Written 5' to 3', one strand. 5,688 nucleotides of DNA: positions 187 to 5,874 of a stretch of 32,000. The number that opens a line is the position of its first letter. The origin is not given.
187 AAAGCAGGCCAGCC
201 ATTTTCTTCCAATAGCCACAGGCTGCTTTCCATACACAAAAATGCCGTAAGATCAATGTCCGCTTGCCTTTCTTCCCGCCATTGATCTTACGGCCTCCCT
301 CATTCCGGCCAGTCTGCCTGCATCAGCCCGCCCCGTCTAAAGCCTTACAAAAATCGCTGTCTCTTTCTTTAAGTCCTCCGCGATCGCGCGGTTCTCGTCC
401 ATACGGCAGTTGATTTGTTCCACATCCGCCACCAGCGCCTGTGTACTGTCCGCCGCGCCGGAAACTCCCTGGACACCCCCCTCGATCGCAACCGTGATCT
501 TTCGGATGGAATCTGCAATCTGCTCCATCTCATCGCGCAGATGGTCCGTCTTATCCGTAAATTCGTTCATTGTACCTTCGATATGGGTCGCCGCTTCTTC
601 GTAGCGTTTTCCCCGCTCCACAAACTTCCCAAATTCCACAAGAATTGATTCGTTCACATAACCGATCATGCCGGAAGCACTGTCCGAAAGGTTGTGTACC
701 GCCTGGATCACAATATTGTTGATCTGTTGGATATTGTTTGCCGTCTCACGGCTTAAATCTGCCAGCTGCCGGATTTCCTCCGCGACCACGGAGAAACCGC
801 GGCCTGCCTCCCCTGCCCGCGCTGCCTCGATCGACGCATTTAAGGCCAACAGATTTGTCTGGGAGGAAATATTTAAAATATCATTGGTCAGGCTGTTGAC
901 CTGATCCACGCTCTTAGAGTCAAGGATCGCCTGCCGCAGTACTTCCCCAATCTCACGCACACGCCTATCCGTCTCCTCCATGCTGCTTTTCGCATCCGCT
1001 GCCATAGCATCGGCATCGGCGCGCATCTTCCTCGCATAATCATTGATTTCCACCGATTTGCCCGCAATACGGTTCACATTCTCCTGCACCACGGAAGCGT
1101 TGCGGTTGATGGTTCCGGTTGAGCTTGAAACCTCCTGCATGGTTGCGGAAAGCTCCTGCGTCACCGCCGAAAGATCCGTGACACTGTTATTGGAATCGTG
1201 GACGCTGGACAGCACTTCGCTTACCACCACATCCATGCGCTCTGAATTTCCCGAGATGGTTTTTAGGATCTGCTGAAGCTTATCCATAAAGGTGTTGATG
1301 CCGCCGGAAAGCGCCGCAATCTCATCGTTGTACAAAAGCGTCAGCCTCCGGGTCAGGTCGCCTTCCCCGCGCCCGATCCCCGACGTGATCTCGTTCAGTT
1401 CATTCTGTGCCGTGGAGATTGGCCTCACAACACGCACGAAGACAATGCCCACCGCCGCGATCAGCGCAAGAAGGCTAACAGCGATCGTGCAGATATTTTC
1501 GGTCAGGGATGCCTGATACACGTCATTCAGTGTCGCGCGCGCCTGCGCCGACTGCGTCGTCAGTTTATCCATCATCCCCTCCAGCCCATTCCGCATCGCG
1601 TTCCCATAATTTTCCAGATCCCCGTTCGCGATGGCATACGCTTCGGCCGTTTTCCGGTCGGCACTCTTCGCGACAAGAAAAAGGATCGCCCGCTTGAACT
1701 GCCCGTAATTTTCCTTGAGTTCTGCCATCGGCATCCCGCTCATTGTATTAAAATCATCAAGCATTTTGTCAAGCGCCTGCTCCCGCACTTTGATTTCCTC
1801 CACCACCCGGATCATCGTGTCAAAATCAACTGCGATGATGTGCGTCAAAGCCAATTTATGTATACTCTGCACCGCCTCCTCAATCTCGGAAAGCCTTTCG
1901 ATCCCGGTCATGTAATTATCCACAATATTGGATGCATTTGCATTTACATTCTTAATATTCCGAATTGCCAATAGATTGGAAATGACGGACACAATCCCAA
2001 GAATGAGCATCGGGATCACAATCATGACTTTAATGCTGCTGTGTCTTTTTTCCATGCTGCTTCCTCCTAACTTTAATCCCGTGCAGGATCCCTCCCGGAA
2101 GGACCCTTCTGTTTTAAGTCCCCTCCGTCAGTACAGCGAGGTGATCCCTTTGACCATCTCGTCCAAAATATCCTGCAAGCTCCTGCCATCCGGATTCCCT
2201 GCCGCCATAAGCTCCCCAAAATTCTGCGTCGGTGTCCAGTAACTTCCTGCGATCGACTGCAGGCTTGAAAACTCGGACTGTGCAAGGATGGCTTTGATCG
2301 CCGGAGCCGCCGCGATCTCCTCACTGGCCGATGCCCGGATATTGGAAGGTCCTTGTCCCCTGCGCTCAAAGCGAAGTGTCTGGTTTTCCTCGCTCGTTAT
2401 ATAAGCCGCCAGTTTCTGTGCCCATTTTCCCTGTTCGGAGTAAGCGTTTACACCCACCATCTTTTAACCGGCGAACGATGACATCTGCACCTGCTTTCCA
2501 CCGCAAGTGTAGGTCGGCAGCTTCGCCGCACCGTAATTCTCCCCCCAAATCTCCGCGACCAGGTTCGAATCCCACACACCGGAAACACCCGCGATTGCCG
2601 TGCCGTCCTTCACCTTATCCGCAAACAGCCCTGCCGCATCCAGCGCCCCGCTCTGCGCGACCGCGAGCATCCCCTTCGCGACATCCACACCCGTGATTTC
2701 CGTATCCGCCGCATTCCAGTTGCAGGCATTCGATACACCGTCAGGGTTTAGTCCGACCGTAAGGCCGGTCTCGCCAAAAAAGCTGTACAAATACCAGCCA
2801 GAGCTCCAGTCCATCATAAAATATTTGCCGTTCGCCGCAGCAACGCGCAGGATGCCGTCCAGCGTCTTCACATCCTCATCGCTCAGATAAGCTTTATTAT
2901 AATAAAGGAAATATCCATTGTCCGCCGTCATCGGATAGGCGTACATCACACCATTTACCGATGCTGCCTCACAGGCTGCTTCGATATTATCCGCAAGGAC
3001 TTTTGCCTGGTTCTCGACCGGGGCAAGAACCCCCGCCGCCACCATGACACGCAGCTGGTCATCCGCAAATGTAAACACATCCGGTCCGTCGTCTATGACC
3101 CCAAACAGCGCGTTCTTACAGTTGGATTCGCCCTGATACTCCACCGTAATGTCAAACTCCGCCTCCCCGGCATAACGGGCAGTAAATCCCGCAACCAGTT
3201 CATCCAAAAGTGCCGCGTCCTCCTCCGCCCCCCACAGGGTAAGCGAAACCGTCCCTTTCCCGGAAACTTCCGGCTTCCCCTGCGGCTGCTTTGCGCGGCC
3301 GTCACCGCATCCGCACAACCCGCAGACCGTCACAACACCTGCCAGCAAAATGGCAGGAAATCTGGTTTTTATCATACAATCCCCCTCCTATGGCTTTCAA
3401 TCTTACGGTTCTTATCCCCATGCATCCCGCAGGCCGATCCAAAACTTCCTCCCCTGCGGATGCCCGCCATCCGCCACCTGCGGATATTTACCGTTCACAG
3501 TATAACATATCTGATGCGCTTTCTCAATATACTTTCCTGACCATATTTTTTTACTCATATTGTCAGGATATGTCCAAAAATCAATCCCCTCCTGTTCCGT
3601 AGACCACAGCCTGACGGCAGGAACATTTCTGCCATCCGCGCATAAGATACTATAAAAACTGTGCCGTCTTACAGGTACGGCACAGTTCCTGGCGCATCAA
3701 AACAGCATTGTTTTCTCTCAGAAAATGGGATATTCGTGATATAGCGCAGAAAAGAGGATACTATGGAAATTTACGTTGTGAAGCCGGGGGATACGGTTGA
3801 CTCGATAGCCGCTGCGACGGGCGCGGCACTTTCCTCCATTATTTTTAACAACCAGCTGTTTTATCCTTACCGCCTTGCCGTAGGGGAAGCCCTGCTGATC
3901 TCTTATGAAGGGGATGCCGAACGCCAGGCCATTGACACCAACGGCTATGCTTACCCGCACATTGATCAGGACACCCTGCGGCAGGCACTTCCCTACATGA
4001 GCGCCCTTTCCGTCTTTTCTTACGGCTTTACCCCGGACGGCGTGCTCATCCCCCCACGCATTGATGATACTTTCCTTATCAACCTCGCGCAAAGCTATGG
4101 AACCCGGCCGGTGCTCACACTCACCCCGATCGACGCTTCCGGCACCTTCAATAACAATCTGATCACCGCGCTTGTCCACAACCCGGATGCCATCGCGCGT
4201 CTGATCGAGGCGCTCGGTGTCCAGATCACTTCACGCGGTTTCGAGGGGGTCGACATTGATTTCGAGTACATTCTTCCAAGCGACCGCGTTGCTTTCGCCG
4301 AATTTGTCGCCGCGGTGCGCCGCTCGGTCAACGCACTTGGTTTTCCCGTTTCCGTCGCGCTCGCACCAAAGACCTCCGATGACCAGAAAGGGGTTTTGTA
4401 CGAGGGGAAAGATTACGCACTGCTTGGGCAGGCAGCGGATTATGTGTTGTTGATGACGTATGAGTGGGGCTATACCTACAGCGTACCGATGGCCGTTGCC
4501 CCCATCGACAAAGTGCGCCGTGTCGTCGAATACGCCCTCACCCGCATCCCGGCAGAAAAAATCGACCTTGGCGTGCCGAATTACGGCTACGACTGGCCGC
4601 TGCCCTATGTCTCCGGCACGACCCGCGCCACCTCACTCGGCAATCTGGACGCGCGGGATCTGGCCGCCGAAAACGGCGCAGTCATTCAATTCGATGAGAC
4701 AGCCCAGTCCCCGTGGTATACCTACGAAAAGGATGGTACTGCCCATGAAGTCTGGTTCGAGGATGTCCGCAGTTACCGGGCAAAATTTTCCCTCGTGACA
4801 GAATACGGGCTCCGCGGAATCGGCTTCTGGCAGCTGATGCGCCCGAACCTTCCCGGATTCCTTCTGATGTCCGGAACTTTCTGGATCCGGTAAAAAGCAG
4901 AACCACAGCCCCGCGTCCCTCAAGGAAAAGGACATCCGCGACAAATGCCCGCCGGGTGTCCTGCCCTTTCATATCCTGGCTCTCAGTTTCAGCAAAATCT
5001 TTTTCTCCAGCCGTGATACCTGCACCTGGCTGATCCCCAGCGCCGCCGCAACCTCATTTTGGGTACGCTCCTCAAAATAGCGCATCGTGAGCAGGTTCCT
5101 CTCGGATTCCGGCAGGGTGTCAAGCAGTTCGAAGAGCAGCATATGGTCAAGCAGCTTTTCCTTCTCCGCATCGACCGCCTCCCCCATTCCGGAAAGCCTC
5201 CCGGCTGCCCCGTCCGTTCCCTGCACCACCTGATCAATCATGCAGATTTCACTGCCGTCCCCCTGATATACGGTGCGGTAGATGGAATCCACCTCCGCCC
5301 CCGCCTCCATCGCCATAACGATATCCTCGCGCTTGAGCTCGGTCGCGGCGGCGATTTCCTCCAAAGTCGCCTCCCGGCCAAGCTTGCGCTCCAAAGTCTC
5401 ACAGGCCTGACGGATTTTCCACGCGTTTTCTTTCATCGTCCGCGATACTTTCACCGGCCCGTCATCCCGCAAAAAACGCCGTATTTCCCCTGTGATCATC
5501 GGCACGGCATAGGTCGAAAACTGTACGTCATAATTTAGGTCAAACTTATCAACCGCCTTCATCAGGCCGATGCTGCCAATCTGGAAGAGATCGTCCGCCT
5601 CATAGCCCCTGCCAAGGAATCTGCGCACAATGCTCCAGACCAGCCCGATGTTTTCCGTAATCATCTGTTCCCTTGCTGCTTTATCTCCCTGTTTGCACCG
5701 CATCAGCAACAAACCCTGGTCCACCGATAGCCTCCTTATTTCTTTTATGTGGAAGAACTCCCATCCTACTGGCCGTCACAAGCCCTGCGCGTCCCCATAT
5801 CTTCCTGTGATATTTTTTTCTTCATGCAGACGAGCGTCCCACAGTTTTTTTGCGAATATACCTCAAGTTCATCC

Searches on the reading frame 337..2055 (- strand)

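Call 47: search_protein_families(library=pfam, proteins=[window:337-2055:-], max_evalue=0.01)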
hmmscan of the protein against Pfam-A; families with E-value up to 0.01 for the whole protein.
window:337-2055:- (572 aa): 8 families
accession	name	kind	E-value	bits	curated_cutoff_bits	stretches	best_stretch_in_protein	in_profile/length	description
PF00015.26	MCPsignal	-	2.9e-26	92.8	34.6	1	355-521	4-169/172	Methyl-accepting chemotaxis protein (MCP) signalling domain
PF12729.13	4HB_MCP_1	-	8.1e-11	42.2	27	1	9-177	9-178/181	Four helix bundle sensory module for signal transduction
PF00672.30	HAMP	-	5.9e-07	30.2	25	1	208-262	5-53/53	HAMP domain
PF06103.16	DUF948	-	2.2e-05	25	37.2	0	257-316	25-84/89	Bacterial protein of unknown function (DUF948)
PF16043.11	DUF4795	-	0.004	17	34.8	0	287-377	11-101/208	Domain of unknown function (DUF4795)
PF00185.30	OTCace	-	0.0049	17.4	29.4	0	285-385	8-108/157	Aspartate/ornithine carbamoyltransferase, Asp/Orn binding domain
PF06419.17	COG6_N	-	0.0056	17.2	27.4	0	257-312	35-90/114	Conserved oligomeric complex COG6, N-terminal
PF08654.15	DASH_Dad2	-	0.0065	17.3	26.9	0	244-280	15-51/99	DASH complex subunit Dad2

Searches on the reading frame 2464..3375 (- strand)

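Call 47: search_protein_families(library=pfam, proteins=[window:2464-3375:-], max_evalue=0.01)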
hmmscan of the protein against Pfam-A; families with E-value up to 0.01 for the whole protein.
window:2464-3375:- (303 aa): 1 family
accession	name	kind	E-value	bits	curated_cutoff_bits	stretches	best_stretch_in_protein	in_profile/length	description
PF13416.11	SBP_bac_8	-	1.4e-18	68.2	27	1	60-295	2-222/279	Bacterial extracellular solute-binding protein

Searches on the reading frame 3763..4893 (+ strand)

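Call 47: search_protein_families(library=pfam, proteins=[window:3763-4893:+], max_evalue=0.01)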
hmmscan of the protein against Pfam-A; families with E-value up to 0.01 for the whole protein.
window:3763-4893:+ (376 aa): 2 families
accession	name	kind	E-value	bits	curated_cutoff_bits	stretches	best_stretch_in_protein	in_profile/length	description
PF00704.34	Glyco_hydro_18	-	8.4e-23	82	29.6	1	137-358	83-314/317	Glycosyl hydrolases family 18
PF01476.26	LysM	-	0.00079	19.8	20.9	1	4-46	1-42/43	LysM domain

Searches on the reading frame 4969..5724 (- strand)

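Call 47: search_protein_families(library=pfam, proteins=[window:4969-5724:-], max_evalue=0.01)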
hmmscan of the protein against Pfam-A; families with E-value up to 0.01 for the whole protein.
window:4969-5724:- (251 aa): 7 families
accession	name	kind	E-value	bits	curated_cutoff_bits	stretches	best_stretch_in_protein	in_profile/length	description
PF04542.20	Sigma70_r2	-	8.8e-19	67.5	24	1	21-88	1-68/71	Sigma-70 region 2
PF04545.22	Sigma70_r4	-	8.4e-18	64.1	24.1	1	200-249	1-50/50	Sigma-70, region 4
PF04539.22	Sigma70_r3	-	1.8e-11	44.4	25.3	1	100-149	2-51/78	Sigma-70 region 3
PF08281.18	Sigma70_r4_2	-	3e-07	30.4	25.7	1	196-236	3-43/54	Sigma-70, region 4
PF01381.28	HTH_3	-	0.00086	19.7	23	1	221-241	11-31/55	Helix-turn-helix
PF07638.17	Sigma70_ECF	-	0.0046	17.3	21.1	0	192-238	124-170/185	ECF sigma factor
PF20411.3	DUF6697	-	0.0092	16.3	23.9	0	96-148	109-158/177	Domain of unknown function (DUF6697)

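Call 80: search_protein_families(library=ncbifam, proteins=[window:4969-5724:-], max_evalue=0.001)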
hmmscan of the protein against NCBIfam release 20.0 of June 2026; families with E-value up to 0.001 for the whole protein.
window:4969-5724:- (251 aa): 70 families (the best 25 are shown)
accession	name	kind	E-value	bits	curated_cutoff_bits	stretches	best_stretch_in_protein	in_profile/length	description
NF004052.0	PRK05572.1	subfamily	2e-91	306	311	1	6-251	22-250/252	SigF/SigG family RNA polymerase sporulation sigma factor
TIGR02885.1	spore_sigF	equivalog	1.8e-88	296.3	321.45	1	6-250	1-230/231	RNA polymerase sporulation sigma factor SigF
TIGR02980.1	SigBFG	subfamily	3.6e-75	252.5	234.35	1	15-250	2-225/227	SigB/SigF/SigG family RNA polymerase sigma factor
NF006071.0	PRK08215.1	equivalog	1.4e-69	234.6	372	1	6-250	27-256/258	RNA polymerase sporulation sigma factor SigG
TIGR02850.1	spore_sigG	equivalog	2.2e-66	223.9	457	1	6-249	24-252/254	RNA polymerase sporulation sigma factor SigG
NF005514.0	PRK07122.1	subfamily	2.8e-45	154.5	372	1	16-249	40-261/264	RNA polymerase sigma factor SigF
TIGR02937.1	sigma70-ECF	superfamily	7.6e-38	129.7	42.9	1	17-250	2-164/165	sigma-70 family RNA polymerase sigma factor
TIGR02941.1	Sigma_B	equivalog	1.9e-37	129.1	315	1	15-249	28-251/255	RNA polymerase sigma factor SigB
NF005644.0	PRK07408.1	subfamily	4e-34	118.4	261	1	10-248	21-250/258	RNA polymerase sigma factor SigF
TIGR02479.1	FliA_WhiG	subfamily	6.9e-32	111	189.6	1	37-250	20-222/224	FliA/WhiG family RNA polymerase sigma factor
TIGR02393.1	RpoD_Cterm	equivalog_domain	3.1e-31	108.8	354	1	17-249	1-226/238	RNA polymerase sigma factor RpoD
TIGR02997.1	Sig70-cyanoRpoD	subfamily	8.5e-30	104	384.5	1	11-248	70-298/298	RNA polymerase sigma factor, RpoD/SigA family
NF006158.0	PRK08301.1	equivalog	3e-29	102.2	339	2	5-97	48-140/241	RNA polymerase sporulation sigma factor SigE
NF004471.0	PRK05803.1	subfamily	1.7e-28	99.5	252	2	6-89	40-123/235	RNA polymerase sporulation sigma factor SigK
NF004935.0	PRK06288.1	equivalog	2.7e-28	99.3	343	1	12-250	29-261/270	RNA polymerase sigma factor WhiG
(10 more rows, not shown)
